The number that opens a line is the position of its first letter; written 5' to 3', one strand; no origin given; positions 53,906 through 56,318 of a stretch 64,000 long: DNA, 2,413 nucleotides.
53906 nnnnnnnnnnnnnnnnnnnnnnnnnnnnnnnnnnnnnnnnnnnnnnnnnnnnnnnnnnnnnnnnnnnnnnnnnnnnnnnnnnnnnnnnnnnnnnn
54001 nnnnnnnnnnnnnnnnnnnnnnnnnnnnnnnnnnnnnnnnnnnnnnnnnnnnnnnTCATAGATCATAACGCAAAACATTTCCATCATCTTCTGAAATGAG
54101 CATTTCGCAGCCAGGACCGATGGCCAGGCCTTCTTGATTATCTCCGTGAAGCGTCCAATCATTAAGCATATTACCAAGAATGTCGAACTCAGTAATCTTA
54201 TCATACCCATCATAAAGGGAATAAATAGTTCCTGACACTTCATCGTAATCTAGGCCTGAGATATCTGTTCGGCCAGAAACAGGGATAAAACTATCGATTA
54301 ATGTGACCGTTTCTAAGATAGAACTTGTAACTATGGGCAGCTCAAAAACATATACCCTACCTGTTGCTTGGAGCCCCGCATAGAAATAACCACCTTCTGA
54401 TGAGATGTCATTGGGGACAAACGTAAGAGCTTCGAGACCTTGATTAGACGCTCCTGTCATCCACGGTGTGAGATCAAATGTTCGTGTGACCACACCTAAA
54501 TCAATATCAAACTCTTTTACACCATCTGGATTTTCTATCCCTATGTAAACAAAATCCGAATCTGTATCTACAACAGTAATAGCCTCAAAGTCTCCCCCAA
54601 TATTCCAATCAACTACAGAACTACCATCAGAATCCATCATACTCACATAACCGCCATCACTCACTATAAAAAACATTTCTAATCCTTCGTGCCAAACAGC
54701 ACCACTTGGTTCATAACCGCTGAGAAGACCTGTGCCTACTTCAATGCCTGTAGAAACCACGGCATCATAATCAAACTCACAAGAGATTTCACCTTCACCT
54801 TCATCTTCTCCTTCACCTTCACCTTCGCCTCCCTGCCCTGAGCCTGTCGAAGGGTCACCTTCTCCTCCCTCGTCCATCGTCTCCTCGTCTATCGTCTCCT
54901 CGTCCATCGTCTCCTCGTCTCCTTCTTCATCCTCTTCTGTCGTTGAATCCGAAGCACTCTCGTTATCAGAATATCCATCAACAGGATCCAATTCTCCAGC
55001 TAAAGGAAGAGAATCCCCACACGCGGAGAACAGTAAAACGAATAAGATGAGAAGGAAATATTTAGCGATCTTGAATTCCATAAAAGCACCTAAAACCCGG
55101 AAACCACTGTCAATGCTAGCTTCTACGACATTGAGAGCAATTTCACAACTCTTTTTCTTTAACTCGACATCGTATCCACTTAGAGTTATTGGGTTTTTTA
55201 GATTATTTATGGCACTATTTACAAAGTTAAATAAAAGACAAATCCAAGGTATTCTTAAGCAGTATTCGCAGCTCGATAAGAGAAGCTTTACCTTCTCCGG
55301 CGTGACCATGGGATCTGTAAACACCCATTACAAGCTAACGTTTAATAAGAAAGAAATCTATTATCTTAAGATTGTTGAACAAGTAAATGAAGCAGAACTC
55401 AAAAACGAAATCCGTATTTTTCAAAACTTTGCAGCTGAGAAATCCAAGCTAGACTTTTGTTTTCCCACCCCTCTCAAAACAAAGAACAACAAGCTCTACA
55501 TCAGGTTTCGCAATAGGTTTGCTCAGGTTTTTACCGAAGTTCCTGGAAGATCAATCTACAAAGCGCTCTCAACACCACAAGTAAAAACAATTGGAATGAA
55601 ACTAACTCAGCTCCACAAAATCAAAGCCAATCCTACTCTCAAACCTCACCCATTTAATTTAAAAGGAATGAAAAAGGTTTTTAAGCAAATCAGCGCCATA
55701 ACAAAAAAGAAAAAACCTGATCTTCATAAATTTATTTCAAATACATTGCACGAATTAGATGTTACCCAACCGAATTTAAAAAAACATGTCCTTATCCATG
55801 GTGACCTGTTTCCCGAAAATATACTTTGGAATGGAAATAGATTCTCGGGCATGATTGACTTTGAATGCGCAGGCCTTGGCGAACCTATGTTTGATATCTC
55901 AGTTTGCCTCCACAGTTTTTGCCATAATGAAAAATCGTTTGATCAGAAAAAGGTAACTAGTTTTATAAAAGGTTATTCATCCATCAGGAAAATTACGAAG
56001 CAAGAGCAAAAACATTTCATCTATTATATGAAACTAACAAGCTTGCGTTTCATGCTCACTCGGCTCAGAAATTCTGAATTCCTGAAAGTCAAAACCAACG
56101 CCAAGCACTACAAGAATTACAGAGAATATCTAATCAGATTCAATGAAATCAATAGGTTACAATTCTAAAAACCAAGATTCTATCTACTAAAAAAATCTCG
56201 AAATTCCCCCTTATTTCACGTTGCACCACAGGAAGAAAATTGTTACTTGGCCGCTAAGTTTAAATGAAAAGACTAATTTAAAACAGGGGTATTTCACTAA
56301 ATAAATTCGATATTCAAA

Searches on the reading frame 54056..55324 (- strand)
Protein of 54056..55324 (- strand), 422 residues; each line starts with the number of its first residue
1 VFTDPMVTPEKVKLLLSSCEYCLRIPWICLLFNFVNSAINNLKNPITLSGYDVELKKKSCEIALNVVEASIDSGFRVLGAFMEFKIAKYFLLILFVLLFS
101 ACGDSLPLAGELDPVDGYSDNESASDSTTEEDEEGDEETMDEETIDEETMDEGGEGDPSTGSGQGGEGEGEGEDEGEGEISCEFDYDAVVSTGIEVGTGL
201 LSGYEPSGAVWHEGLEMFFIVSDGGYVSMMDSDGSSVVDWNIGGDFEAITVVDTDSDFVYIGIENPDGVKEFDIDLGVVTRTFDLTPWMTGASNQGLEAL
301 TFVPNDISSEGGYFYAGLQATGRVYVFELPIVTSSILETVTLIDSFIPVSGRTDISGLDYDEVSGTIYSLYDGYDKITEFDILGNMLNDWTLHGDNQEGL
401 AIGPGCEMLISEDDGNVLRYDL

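Call 79: search_protein_families(library=pfam, proteins=[window:54056-55324:-], max_evalue=0.0001)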
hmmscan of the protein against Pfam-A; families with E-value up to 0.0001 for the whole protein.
window:54056-55324:- (422 aa): 1 family
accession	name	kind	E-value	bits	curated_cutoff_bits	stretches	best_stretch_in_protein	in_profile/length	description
PF13449.12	Phytase-like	-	3.9e-06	27.4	27.6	1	225-318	51-142/284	Esterase-like activity of phytase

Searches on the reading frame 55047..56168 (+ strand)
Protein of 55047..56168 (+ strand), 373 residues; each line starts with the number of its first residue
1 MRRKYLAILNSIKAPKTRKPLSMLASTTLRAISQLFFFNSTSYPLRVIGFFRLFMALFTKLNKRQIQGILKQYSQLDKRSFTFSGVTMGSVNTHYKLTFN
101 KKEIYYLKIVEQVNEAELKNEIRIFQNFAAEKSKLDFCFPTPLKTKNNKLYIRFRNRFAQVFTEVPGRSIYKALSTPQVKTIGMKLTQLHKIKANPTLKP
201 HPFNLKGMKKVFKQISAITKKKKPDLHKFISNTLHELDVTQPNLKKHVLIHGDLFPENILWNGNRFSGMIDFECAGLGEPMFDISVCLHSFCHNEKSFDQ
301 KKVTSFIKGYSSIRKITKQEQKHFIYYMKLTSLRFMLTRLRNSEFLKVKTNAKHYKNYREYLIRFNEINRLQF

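Call 111: search_protein_families(library=pfam, proteins=[window:55047-56168:+], max_evalue=0.00001)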
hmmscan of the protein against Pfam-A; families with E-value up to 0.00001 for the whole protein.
window:55047-56168:+ (373 aa): 1 family
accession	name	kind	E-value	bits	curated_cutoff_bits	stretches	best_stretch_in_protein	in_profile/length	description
PF01636.29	APH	-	1.5e-24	87.5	23.2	1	86-295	5-217/239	Phosphotransferase enzyme family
